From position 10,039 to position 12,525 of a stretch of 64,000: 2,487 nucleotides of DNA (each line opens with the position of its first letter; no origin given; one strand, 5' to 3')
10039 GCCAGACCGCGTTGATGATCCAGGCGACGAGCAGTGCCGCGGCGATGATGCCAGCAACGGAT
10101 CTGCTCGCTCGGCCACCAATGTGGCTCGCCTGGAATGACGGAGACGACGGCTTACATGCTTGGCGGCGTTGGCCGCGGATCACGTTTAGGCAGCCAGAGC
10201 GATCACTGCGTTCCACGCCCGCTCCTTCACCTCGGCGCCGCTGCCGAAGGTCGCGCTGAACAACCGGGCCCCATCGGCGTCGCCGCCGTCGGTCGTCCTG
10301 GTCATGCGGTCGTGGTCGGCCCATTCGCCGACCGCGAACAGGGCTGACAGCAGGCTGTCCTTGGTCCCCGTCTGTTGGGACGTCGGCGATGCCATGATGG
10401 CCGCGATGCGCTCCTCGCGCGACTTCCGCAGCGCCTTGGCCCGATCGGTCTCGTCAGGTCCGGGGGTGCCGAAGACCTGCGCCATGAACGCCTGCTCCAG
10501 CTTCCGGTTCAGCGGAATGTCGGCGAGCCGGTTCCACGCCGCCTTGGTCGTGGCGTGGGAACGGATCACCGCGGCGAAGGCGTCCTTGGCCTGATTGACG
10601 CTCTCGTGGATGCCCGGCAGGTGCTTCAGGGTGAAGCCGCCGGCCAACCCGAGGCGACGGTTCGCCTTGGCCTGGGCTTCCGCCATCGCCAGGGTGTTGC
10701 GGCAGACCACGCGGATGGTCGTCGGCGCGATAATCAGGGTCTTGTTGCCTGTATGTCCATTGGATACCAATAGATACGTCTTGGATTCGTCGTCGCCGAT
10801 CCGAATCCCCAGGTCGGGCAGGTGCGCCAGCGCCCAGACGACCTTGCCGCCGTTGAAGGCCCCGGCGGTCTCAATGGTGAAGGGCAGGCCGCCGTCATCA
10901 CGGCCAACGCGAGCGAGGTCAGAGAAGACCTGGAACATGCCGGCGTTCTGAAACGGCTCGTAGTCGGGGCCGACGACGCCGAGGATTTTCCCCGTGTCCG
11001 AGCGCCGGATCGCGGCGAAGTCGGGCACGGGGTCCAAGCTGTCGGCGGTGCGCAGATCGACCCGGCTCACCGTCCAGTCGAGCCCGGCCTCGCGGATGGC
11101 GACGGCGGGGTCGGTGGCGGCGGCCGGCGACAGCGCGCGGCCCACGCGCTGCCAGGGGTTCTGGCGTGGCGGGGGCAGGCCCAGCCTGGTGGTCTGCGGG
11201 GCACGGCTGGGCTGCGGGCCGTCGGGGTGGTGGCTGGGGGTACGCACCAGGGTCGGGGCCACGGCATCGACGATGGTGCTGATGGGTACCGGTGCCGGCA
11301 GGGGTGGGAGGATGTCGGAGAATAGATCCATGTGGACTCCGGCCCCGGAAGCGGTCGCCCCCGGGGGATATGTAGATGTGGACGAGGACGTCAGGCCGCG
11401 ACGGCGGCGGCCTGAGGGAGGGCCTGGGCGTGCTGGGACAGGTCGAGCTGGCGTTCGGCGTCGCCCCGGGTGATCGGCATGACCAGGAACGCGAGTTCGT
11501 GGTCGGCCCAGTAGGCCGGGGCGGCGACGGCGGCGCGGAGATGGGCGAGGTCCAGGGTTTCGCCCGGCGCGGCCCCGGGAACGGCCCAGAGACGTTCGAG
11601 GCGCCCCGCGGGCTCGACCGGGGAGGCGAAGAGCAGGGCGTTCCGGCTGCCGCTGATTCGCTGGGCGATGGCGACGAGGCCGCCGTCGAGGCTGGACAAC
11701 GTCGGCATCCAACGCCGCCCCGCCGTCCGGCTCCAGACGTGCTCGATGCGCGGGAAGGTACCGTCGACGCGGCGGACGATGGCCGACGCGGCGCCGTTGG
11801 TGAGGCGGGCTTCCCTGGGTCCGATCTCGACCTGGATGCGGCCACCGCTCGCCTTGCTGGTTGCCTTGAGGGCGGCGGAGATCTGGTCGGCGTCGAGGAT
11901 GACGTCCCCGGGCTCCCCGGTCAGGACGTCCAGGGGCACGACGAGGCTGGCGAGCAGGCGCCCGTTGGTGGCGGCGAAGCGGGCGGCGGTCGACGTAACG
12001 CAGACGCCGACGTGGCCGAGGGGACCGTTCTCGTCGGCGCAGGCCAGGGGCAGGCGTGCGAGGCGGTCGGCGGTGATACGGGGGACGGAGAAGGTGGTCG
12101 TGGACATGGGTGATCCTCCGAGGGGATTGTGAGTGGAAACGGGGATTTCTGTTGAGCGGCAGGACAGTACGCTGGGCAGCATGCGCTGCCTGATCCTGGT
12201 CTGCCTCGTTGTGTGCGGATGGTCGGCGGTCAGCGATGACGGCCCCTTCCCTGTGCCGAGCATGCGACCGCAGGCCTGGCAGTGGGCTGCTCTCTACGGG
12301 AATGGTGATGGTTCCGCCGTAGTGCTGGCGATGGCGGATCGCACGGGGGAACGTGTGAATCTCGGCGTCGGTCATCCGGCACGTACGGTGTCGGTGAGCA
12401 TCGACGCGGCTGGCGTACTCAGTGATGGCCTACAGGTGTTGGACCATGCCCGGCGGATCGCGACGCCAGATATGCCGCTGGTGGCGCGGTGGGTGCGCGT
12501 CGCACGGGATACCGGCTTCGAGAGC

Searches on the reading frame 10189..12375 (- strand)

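Call 53: search_protein_families(library=pfam, proteins=[window:10189-12375:-], max_evalue=0.001)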
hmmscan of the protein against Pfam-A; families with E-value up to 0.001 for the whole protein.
window:10189-12375:- (729 aa): 1 family
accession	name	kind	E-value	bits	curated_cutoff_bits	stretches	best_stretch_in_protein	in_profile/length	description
PF06067.16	DUF932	-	8.5e-34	117.7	23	1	465-704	2-222/227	Domain of unknown function (DUF932)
